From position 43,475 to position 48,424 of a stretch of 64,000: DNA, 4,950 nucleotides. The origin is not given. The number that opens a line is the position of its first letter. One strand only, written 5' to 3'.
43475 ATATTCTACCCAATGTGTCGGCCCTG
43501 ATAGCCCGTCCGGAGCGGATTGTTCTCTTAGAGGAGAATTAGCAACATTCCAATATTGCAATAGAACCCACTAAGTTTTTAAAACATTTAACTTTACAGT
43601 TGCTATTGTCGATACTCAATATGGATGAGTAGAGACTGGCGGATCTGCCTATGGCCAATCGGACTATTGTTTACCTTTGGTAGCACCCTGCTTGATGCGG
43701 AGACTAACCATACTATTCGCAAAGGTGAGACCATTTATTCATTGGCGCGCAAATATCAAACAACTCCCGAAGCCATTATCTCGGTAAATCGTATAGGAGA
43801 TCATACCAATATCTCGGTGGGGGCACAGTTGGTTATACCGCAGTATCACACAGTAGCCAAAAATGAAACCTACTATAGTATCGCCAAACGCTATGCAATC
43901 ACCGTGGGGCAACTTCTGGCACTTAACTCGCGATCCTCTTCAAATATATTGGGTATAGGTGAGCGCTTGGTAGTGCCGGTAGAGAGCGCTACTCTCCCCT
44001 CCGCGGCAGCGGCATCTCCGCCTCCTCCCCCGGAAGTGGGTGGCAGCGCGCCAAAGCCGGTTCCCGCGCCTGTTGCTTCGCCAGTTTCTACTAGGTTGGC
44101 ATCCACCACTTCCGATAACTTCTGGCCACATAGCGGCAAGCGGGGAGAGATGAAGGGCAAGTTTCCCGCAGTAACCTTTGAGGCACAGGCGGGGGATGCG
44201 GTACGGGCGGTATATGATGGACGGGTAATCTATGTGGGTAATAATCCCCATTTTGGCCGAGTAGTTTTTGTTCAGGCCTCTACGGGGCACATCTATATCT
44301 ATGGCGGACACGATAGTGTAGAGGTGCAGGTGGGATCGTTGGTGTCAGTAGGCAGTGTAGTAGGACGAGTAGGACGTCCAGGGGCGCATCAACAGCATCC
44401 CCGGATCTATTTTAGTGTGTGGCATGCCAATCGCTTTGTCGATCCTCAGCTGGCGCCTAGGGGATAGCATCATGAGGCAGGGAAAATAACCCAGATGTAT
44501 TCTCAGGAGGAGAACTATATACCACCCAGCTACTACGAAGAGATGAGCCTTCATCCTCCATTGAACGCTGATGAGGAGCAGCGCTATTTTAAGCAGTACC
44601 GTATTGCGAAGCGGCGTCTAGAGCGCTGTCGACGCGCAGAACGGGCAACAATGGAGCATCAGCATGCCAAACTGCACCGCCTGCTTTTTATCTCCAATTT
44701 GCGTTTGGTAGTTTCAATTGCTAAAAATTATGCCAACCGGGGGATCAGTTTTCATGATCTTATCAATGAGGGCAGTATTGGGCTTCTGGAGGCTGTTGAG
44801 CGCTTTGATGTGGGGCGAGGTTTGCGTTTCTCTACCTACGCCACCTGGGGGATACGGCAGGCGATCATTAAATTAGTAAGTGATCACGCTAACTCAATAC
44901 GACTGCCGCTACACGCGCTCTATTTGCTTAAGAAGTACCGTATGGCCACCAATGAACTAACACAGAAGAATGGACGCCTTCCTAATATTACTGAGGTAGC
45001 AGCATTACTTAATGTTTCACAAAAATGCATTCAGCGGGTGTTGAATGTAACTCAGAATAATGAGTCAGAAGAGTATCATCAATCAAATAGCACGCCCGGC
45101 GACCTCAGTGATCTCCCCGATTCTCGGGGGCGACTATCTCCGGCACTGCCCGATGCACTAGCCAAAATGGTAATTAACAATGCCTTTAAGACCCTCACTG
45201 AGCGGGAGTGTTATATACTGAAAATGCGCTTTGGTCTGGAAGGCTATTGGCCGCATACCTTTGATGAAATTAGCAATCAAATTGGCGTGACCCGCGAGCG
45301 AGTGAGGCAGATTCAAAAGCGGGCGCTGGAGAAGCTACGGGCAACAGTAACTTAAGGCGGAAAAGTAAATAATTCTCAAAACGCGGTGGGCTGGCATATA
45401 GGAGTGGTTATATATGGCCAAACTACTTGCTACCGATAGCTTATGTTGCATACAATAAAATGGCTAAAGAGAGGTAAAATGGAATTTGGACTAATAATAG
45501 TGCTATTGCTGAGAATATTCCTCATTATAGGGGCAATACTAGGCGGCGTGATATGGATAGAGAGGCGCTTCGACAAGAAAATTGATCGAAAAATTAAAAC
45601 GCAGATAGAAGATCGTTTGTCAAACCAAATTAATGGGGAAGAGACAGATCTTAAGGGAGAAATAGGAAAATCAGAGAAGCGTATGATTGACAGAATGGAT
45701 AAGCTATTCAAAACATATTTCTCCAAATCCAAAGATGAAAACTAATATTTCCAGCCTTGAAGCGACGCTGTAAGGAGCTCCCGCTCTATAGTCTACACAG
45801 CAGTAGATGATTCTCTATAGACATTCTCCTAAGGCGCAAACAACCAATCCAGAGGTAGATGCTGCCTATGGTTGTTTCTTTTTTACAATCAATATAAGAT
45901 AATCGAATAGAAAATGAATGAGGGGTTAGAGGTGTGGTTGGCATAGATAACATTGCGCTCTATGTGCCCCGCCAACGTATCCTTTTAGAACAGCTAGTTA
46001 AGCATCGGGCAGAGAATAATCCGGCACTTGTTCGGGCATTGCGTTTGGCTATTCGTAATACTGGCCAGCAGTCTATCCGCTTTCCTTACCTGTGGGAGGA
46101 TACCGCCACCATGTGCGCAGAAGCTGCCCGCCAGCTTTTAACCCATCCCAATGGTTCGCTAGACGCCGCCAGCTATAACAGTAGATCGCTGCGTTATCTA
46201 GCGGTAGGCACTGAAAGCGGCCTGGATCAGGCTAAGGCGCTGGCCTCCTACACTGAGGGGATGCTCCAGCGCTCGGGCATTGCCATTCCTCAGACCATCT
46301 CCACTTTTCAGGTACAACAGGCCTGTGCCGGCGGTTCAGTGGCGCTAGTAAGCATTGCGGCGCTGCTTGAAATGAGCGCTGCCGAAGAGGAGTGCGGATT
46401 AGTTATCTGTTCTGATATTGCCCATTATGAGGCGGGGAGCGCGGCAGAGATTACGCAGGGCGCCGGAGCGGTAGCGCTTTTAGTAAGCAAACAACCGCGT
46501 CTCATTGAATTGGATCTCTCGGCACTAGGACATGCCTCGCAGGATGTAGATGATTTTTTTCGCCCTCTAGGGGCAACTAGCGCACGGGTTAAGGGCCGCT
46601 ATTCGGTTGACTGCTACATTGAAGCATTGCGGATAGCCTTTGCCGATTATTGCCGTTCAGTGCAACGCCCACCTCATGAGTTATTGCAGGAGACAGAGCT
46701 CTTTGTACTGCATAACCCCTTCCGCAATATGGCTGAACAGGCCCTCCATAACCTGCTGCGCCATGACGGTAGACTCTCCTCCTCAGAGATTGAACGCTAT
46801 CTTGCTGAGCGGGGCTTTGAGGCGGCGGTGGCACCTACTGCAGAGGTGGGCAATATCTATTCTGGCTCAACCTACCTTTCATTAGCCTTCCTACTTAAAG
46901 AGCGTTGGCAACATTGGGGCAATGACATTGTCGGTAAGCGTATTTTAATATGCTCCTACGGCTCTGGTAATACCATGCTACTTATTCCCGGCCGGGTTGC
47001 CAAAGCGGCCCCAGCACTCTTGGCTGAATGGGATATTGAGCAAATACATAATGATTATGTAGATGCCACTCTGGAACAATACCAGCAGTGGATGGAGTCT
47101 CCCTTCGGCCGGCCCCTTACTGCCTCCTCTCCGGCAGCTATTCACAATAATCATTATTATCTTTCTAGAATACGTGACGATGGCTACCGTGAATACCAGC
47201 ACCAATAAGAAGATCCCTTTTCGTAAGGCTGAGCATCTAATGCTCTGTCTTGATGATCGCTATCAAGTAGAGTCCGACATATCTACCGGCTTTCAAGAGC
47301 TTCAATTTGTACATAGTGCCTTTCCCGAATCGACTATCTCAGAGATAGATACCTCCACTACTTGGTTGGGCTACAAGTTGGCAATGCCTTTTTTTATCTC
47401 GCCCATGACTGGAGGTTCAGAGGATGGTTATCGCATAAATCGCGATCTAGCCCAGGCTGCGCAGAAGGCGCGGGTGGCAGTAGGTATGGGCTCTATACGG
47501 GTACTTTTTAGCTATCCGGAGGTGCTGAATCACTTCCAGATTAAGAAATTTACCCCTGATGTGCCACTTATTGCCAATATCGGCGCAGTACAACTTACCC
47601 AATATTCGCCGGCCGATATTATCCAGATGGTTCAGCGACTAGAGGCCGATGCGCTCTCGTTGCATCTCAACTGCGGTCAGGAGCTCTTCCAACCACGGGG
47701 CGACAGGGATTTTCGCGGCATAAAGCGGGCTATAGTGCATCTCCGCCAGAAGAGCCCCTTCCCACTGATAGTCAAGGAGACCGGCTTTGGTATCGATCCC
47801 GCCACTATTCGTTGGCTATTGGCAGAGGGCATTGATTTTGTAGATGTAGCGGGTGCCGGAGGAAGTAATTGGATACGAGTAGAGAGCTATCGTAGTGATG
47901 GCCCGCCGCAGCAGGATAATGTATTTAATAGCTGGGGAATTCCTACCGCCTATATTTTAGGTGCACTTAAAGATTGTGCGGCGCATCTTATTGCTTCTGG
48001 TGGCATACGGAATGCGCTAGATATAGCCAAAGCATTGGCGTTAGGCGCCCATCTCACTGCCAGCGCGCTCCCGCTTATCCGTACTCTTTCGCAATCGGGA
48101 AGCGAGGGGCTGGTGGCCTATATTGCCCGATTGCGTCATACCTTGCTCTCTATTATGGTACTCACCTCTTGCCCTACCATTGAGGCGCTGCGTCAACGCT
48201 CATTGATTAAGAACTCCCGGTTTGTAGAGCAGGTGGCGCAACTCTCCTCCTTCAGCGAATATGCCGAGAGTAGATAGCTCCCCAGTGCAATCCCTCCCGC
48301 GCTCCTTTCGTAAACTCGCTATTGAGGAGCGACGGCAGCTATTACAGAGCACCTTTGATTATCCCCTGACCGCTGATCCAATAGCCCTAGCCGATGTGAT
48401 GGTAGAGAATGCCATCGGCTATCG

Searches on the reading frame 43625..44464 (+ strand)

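Call 34: search_protein_families(library=pfam, proteins=[window:43625-44464:+], max_evalue=0.00001)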
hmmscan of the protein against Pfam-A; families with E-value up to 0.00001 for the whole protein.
window:43625-44464:+ (280 aa): 3 families
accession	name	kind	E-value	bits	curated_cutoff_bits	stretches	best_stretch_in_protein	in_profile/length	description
PF01476.26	LysM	-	2.1e-24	85.6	20.9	2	29-72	1-43/43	LysM domain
PF01551.29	Peptidase_M23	-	9.1e-17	61.5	28.7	1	182-274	5-96/96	Peptidase family M23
PF23472.1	LysM2_CERK1_LYK3_4_5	-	1e-06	29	27.4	0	25-72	4-54/56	LYK3/4/5 LysM2 domain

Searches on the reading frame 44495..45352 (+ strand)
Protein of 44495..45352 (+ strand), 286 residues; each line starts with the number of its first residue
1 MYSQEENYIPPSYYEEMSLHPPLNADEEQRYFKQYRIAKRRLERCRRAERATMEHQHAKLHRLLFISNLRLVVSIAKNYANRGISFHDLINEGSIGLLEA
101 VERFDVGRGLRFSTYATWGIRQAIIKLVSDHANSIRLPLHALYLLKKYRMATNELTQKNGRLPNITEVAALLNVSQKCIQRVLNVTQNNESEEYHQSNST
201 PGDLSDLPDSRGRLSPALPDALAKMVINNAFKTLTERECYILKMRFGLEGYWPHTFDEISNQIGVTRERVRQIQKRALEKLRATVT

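Call 34: search_protein_families(library=pfam, proteins=[window:44495-45352:+], max_evalue=0.00001)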
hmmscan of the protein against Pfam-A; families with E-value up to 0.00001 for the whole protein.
window:44495-45352:+ (286 aa): 3 families
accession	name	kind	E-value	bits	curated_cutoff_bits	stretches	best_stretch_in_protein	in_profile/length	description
PF04542.20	Sigma70_r2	-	1.2e-17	63.9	24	1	64-131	1-68/71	Sigma-70 region 2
PF04545.22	Sigma70_r4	-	3.8e-17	62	24.1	1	230-283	1-50/50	Sigma-70, region 4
PF04539.22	Sigma70_r3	-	6e-11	42.7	25.3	1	145-210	3-69/78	Sigma-70 region 3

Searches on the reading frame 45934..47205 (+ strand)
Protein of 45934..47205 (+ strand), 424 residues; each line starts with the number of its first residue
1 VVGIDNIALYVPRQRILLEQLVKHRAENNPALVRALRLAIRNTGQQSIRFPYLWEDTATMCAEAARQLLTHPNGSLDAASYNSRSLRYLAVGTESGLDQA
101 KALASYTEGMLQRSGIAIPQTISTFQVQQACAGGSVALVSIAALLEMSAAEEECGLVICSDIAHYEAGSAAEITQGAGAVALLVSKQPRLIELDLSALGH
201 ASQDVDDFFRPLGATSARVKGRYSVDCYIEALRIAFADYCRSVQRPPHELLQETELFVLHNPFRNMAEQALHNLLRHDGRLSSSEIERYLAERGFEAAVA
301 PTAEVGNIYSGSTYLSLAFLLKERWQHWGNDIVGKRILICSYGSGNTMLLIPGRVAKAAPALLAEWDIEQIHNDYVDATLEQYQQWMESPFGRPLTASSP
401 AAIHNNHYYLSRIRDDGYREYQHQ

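Call 34: search_protein_families(library=pfam, proteins=[window:45934-47205:+], max_evalue=0.00001)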
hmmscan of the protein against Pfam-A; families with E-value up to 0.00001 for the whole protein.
window:45934-47205:+ (424 aa): 2 families
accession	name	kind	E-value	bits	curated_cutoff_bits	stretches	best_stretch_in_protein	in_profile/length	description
PF08540.16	HMG_CoA_synt_C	-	4.9e-18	66.2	25.1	2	297-422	146-278/280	Hydroxymethylglutaryl-coenzyme A synthase C terminal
PF01154.23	HMG_CoA_synt_N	-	1.7e-14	54.5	25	1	2-185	5-170/174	Hydroxymethylglutaryl-coenzyme A synthase N terminal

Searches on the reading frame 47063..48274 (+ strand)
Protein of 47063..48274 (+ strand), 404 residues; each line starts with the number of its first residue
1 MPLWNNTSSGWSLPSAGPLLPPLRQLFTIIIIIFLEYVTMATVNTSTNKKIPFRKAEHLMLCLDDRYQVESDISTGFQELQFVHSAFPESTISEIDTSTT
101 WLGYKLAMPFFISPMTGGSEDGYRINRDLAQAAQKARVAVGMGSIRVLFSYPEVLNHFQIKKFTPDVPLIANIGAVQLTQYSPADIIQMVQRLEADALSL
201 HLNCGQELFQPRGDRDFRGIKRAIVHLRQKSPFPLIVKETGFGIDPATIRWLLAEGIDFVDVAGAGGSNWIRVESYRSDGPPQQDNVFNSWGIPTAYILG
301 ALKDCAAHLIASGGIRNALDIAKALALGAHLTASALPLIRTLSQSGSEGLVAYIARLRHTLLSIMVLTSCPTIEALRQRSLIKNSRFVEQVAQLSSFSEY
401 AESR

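Call 34: search_protein_families(library=pfam, proteins=[window:47063-48274:+], max_evalue=0.00001)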
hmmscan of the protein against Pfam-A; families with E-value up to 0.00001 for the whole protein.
window:47063-48274:+ (404 aa): 1 family
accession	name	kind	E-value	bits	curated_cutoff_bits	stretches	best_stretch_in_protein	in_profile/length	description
PF01070.24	FMN_dh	-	2.4e-21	76.6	24.9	2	224-381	210-348/350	FMN-dependent dehydrogenase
